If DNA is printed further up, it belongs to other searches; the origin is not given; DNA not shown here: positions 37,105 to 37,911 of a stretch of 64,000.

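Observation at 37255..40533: PaREP1/HEPN-like small gene directly upstream of an MmeI-family restriction-modification enzyme: candidate undescribed two-gene defence module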

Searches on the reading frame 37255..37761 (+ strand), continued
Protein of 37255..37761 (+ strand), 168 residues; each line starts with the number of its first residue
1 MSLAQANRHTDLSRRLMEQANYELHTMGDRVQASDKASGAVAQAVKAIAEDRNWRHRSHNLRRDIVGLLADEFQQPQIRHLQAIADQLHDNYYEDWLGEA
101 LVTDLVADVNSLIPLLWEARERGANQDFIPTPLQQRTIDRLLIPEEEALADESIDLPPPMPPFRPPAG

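Call 13: search_protein_families(library=pfam, proteins=[L001:11031-12818:+, L003:10966-12582:+, L003:12575-13777:+, L006:10888-13284:+, L002:11056-12237:+, L002:12239-13441:+, L007:11055-12467:+, L008:12519-13901:+, L003:8230-9774:-, L003:10556-10801:+], max_evalue=0.01)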
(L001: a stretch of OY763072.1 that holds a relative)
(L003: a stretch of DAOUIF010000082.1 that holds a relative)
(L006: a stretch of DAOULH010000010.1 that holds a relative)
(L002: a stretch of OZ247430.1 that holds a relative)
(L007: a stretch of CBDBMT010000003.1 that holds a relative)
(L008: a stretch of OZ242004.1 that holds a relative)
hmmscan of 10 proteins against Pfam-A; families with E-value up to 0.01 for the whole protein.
L001:11031-12818:+ (595 aa): 10 families
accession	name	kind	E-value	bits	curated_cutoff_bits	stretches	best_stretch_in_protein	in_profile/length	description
PF07728.20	AAA_5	-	4.4e-25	88.8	22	1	330-479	2-139/139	AAA domain (dynein-related subfamily)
PF13401.12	AAA_22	-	2.4e-06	28.3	27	1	330-435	8-110/130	AAA domain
PF00004.35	AAA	-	6.9e-06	27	21.2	1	330-479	1-123/131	ATPase family associated with various cellular activities (AAA)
PF07726.17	AAA_3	-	8.8e-06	26.1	27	1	330-466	2-115/131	ATPase family associated with various cellular activities (AAA)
PF12775.13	AAA_7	-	0.0015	18.5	25.8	1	320-364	26-70/181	P-loop containing dynein motor region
PF20720.3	nSTAND3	-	0.0016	18.6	27.2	1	319-349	9-39/155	Novel STAND NTPase 3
PF01695.23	IstB_IS21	-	0.0053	16.7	24.1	0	324-348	89-113/238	IstB-like ATP binding protein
PF13604.12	AAA_30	-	0.0054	16.9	27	0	323-360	13-51/191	AAA domain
PF04851.21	ResIII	-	0.0066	16.8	22.5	0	324-356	20-52/164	Type III restriction enzyme, res subunit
PF13191.12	AAA_16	-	0.0088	17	32.6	0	332-374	29-71/167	AAA ATPase domain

L003:10966-12582:+ (538 aa): 14 families
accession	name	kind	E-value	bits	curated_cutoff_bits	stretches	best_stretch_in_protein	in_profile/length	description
PF07728.20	AAA_5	-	3.4e-23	82.6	22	1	269-420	2-139/139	AAA domain (dynein-related subfamily)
PF13401.12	AAA_22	-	8.7e-07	29.7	27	1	269-373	8-109/130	AAA domain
PF20720.3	nSTAND3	-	1.2e-05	25.5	27.2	1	250-298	1-49/155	Novel STAND NTPase 3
PF00004.35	AAA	-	1.8e-05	25.7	21.2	1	269-420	1-123/131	ATPase family associated with various cellular activities (AAA)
PF07726.17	AAA_3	-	0.0007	19.9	27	1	269-406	2-114/131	ATPase family associated with various cellular activities (AAA)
PF13086.12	AAA_11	-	0.0009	19.5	27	1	257-291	8-42/257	AAA domain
PF12775.13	AAA_7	-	0.0014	18.7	25.8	1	260-302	27-69/181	P-loop containing dynein motor region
PF13238.12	AAA_18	-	0.0015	19.4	29.4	1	269-307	1-27/128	AAA domain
PF13191.12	AAA_16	-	0.002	19.1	32.6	1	269-314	27-72/167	AAA ATPase domain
PF04851.21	ResIII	-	0.0048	17.3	22.5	0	257-294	17-51/164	Type III restriction enzyme, res subunit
PF01695.23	IstB_IS21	-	0.0053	16.7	24.1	1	263-288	89-114/238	IstB-like ATP binding protein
PF13604.12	AAA_30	-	0.0066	16.6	27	0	261-297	12-49/191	AAA domain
PF00910.28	RNA_helicase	-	0.0073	17.2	21.5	0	269-302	1-34/105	RNA helicase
PF13481.12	AAA_25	-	0.0077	16.3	27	0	262-295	29-61/195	AAA domain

L003:12575-13777:+ (400 aa): 1 family
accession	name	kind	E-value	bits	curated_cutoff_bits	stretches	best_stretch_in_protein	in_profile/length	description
PF10117.15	McrBC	-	2.3e-49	168.5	23.9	1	46-347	2-318/318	McrBC 5-methylcytosine restriction system component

L006:10888-13284:+ (798 aa): 9 families
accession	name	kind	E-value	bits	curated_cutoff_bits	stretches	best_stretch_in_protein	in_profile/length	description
PF07728.20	AAA_5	-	2.5e-22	79.8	22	1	520-669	2-139/139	AAA domain (dynein-related subfamily)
PF13401.12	AAA_22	-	7.3e-06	26.8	27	1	520-625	8-110/130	AAA domain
PF07726.17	AAA_3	-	0.00012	22.4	27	1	520-655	2-114/131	ATPase family associated with various cellular activities (AAA)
PF00004.35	AAA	-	0.00016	22.6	21.2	1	520-669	1-123/131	ATPase family associated with various cellular activities (AAA)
PF20720.3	nSTAND3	-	0.00029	21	27.2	1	501-546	1-46/155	Novel STAND NTPase 3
PF13238.12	AAA_18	-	0.0023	18.8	29.4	1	520-612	1-85/128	AAA domain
PF12775.13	AAA_7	-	0.0049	16.8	25.8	1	510-554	26-70/181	P-loop containing dynein motor region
PF04851.21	ResIII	-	0.005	17.2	22.5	0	510-548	19-56/164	Type III restriction enzyme, res subunit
PF13604.12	AAA_30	-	0.0083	16.3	27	0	511-549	11-50/191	AAA domain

L002:11056-12237:+ (393 aa): 1 family
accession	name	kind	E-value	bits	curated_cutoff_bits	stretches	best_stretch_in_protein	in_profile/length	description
PF01844.29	HNH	-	0.0033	18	21.4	1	320-358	14-46/47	HNH endonuclease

L002:12239-13441:+ (400 aa): 1 family
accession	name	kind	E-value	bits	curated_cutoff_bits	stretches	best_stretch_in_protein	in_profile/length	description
PF00145.23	DNA_methylase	-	2e-59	202.1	22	1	71-393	3-323/324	C-5 cytosine-specific DNA methylase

L007:11055-12467:+ (470 aa): 14 families
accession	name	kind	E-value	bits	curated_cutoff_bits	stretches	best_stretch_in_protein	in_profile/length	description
PF07728.20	AAA_5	-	1.4e-21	77.4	22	1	197-348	2-139/139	AAA domain (dynein-related subfamily)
PF13401.12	AAA_22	-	7.2e-07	30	27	1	197-301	8-109/130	AAA domain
PF20720.3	nSTAND3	-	7.3e-05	22.9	27.2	1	181-223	4-46/155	Novel STAND NTPase 3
PF00004.35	AAA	-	0.00016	22.5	21.2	1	197-224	1-23/131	ATPase family associated with various cellular activities (AAA)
PF12775.13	AAA_7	-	0.00049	20.1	25.8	1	187-231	26-70/181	P-loop containing dynein motor region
PF13086.12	AAA_11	-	0.00098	19.4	27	1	187-273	10-68/257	AAA domain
PF04851.21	ResIII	-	0.0016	18.8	22.5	1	187-225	19-56/164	Type III restriction enzyme, res subunit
PF07726.17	AAA_3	-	0.0022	18.3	27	0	197-332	2-112/131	ATPase family associated with various cellular activities (AAA)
PF13604.12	AAA_30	-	0.0034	17.6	27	1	189-226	12-50/191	AAA domain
PF13191.12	AAA_16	-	0.0041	18.1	32.6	0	197-240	27-70/167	AAA ATPase domain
PF01695.23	IstB_IS21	-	0.0041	17.1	24.1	1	191-217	89-115/238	IstB-like ATP binding protein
PF13238.12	AAA_18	-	0.0052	17.7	29.4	1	197-230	1-25/128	AAA domain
PF05729.18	NACHT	-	0.0063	16.8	26.7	0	196-224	2-30/167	NACHT domain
PF00910.28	RNA_helicase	-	0.0067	17.3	21.5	0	197-236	1-43/105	RNA helicase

L008:12519-13901:+ (460 aa): 1 family
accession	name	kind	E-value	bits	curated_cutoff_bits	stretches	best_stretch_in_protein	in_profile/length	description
PF10117.15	McrBC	-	2.2e-50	171.8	23.9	1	103-403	2-318/318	McrBC 5-methylcytosine restriction system component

L003:8230-9774:- (514 aa): 2 families
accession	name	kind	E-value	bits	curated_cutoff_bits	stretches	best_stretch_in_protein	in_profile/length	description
PF00883.26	Peptidase_M17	-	1.1e-124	416.2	25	1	198-503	2-309/310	Cytosol aminopeptidase family, catalytic domain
PF02789.23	Peptidase_M17_N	-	5.7e-26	91.4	23.4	1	22-149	2-128/129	Cytosol aminopeptidase family, N-terminal domain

L003:10556-10801:+ (81 aa): 1 family
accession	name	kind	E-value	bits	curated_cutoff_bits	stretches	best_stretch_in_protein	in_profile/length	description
PF15919.11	HicB_lk_antitox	-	3.4e-05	24.4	27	1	6-62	2-58/123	HicB_like antitoxin of bacterial toxin-antitoxin system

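Call 24: search_protein_families(library=pfam, proteins=[L017:7339-9864:+, L017:10689-11237:+, L021:11497-13056:+, L026:8664-9950:+, L028:12046-12498:-, L057:8844-9851:-, L061:13442-15007:-, L039:7047-8144:+, L059:8872-9906:+, L073:8849-9877:+], max_evalue=0.001)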
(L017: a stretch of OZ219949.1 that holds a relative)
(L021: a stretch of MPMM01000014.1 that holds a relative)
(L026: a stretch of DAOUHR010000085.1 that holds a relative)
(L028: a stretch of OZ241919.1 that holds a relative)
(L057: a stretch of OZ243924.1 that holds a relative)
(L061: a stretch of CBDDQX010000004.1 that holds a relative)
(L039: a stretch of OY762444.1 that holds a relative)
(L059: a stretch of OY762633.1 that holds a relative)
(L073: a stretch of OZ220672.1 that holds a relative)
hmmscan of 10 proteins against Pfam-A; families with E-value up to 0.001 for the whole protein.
L017:7339-9864:+ (841 aa): 7 families
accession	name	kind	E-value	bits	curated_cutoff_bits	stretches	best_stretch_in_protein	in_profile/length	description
PF17764.6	PriA_3primeBD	-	5.2e-23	81.2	22.7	1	6-101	1-96/96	3'DNA-binding domain (3'BD)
PF00270.35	DEAD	-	5.5e-18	65.7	26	1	301-448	13-162/167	DEAD/DEAH box helicase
PF04851.21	ResIII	-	2e-16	60.8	22.5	1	279-445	3-162/164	Type III restriction enzyme, res subunit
PF18074.6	PriA_C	-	8.5e-12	46.2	26.9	1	749-837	1-95/95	Primosomal protein N C-terminal domain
PF00271.37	Helicase_C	-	4.1e-09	37.1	23.5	1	638-704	54-108/110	Helicase conserved C-terminal domain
PF18319.7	Zn_ribbon_PriA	-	1.8e-05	25.1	26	1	562-588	1-27/27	PriA DNA helicase Cys-rich region (CRR) domain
PF25199.1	nSTAND_NTPase5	-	0.00014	22.2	34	1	283-356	20-96/145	Novel STAND NTPase 5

L017:10689-11237:+ (182 aa): 1 family
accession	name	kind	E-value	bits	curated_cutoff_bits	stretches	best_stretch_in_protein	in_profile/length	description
PF01327.26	Pep_deformylase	-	1.7e-46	158.1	22.8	1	4-146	5-153/156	Polypeptide deformylase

L021:11497-13056:+ (519 aa): 4 families
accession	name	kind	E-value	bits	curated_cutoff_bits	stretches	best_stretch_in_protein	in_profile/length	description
PF01966.28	HD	-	1e-12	48.8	22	1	315-435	12-115/116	HD domain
PF12627.12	PolyA_pol_RNAbd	-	3.4e-12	46.4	22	1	207-266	2-61/64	Probable RNA and SrmB- binding site of polymerase A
PF01743.26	PolyA_pol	-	2.5e-10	41.2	23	1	118-181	82-126/126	Poly A polymerase head domain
PF13735.12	tRNA_NucTran2_2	-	8e-08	32.8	27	1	472-512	105-145/149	tRNA nucleotidyltransferase domain 2 putative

L026:8664-9950:+ (428 aa): 1 family
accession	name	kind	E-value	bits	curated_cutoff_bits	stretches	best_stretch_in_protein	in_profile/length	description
PF00202.27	Aminotran_3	-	1.4e-74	251.7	30.5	1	36-397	11-374/403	Aminotransferase class-III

L028:12046-12498:- (150 aa): 1 family
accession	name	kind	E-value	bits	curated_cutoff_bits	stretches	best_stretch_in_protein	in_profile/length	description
PF09055.16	Sod_Ni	-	1.4e-36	126.3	25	1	12-135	2-127/127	Nickel-containing superoxide dismutase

L057:8844-9851:- (335 aa): 1 family
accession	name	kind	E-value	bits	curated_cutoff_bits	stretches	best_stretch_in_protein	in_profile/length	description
PF00296.26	Bac_luciferase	-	1.6e-66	225.2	27.9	1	1-296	1-308/314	Luciferase-like monooxygenase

L061:13442-15007:- (521 aa): 2 families
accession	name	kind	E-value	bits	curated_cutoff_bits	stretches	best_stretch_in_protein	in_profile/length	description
PF01039.27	Carboxyl_trans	-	5.2e-194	645.9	22.3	1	33-519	1-493/493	Carboxyl transferase domain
PF03255.19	ACCA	-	1.5e-12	47.8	23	1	271-414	50-203/310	Acetyl co-enzyme A carboxylase carboxyltransferase-like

L039:7047-8144:+ (365 aa): 1 family
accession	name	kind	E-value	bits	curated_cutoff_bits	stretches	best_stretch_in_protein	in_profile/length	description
PF00180.25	Iso_dh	-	4e-128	428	27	1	4-357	1-347/348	Isocitrate/isopropylmalate dehydrogenase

L059:8872-9906:+ (344 aa): 0 families

L073:8849-9877:+ (342 aa): 1 family
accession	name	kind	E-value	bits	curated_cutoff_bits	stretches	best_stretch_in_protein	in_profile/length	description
PF01699.29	Na_Ca_ex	-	1.4e-29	103.5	24.9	2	189-338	2-149/151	Sodium/calcium exchanger protein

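Call 25: search_protein_families(library=pfam, proteins=[L010:8188-9936:-, L019:2193-3536:+, L055:17666-20497:+, L061:10441-12624:-, L029:10661-11149:-, L029:11968-12438:-, L028:10511-10963:-, L036:11515-11931:+, L006:14585-14953:+, L006:15007-15387:+], max_evalue=0.001)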
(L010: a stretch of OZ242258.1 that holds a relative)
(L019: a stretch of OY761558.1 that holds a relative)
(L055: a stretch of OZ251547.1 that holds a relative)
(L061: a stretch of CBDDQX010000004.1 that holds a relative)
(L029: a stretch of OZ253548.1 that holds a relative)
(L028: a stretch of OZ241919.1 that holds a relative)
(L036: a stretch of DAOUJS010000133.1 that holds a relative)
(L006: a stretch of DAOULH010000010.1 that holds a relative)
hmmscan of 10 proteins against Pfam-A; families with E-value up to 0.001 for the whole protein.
L010:8188-9936:- (582 aa): 2 families
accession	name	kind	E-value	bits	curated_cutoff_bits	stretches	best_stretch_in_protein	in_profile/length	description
PF02540.23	NAD_synthase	-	4.6e-72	242.5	21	1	303-555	2-242/242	NAD synthase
PF00795.27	CN_hydrolase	-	1.3e-40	139.8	23.2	1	6-247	1-251/256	Carbon-nitrogen hydrolase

L019:2193-3536:+ (447 aa): 3 families
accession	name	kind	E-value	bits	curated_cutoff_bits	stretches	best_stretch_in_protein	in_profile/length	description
PF07690.21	MFS_1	-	3.6e-39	135.1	33.4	2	22-262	8-235/347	Major Facilitator Superfamily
PF00083.30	Sugar_tr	-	0.00019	20.9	22.3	0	62-182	63-188/452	Sugar (and other) transporter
PF13347.12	MFS_2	-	0.0002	20.5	27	0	138-336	141-333/427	MFS/sugar transport protein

L055:17666-20497:+ (943 aa): 1 family
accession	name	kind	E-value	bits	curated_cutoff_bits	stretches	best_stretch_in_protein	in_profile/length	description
PF02384.22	N6_Mtase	-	6e-06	26.2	20.4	0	505-627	123-232/311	N-6 DNA Methylase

L061:10441-12624:- (727 aa): 1 family
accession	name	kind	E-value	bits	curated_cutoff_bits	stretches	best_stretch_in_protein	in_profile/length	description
PF01555.25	N6_N4_Mtase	-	6.9e-16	59.3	26.7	2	499-672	1-131/221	DNA methylase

L029:10661-11149:- (162 aa): 1 family
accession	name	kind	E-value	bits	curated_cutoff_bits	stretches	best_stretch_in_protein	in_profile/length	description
PF14464.11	Prok-JAB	-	3.2e-16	59.7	25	1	12-116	2-94/114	Prokaryotic homologs of the JAB domain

L029:11968-12438:- (156 aa): 6 families
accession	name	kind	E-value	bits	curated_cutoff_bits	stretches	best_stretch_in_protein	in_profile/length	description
PF22784.1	PTP-SAK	-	1.8e-20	74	27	1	5-138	3-153/153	Swiss Army Knife protein, DSP-PTPase phosphatase domain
PF22785.1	Tc-R-P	-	2.1e-19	70.4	27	1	25-111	15-105/106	Polymorphic toxin system, DSP-PTPase phosphatase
PF22741.1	PTP-NADK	-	1.5e-10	41.2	27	1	58-116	83-138/163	DSP-PTPase phosphatase fused to NAD+ Kinase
PF00782.25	DSPc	-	7.5e-10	39.2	33.5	1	58-141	46-130/133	Dual specificity phosphatase, catalytic domain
PF00102.32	Y_phosphatase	-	1e-08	35.5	20.9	1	63-140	146-230/234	Protein-tyrosine phosphatase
PF14566.11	PTPlike_phytase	-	2.6e-06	28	27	1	58-108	108-156/158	Inositol hexakisphosphate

L028:10511-10963:- (150 aa): 3 families
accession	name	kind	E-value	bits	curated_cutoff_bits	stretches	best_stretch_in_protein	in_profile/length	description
PF13411.12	MerR_1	-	1.5e-14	54.3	21.6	1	8-74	1-67/69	MerR HTH family regulatory protein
PF00376.29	MerR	-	2.4e-06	27.7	28.2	1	10-37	2-30/38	MerR family regulatory protein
PF13591.12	MerR_2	-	1.1e-05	25.5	29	1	13-87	6-80/84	MerR HTH family regulatory protein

L036:11515-11931:+ (138 aa): 2 families
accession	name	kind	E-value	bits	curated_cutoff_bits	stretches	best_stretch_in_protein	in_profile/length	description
PF00011.27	HSP20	-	5.6e-22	78.2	20.8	1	34-127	7-101/102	Hsp20/alpha crystallin family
PF17886.7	ArsA_HSP20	-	1.4e-06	28.2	22.5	1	34-113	2-62/63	HSP20-like domain found in ArsA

L006:14585-14953:+ (122 aa): 0 families

L006:15007-15387:+ (126 aa): 0 families

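Call 29: search_solved_structures(query=A1, max_evalue=10, show_alignments=2)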
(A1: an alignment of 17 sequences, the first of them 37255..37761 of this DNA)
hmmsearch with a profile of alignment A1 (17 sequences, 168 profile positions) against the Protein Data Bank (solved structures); distinct sequences matched with E-value up to 10: 5.
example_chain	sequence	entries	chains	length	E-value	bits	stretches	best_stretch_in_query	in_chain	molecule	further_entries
2jpu_A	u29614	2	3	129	0.065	16.3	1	21-113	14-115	Orf c02003 protein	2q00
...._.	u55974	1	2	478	0.59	13.1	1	40-88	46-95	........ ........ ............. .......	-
2huh_A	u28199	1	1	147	0.71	12.9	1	49-88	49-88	Putative DNA mismatch repair protein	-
2efr_A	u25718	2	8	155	4.9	10.2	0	71-118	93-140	General control protein GCN4 and Tropomyosin 1 alpha chain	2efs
7s01_A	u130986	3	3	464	7.6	9.6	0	68-147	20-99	DNA-directed RNA polymerase subunit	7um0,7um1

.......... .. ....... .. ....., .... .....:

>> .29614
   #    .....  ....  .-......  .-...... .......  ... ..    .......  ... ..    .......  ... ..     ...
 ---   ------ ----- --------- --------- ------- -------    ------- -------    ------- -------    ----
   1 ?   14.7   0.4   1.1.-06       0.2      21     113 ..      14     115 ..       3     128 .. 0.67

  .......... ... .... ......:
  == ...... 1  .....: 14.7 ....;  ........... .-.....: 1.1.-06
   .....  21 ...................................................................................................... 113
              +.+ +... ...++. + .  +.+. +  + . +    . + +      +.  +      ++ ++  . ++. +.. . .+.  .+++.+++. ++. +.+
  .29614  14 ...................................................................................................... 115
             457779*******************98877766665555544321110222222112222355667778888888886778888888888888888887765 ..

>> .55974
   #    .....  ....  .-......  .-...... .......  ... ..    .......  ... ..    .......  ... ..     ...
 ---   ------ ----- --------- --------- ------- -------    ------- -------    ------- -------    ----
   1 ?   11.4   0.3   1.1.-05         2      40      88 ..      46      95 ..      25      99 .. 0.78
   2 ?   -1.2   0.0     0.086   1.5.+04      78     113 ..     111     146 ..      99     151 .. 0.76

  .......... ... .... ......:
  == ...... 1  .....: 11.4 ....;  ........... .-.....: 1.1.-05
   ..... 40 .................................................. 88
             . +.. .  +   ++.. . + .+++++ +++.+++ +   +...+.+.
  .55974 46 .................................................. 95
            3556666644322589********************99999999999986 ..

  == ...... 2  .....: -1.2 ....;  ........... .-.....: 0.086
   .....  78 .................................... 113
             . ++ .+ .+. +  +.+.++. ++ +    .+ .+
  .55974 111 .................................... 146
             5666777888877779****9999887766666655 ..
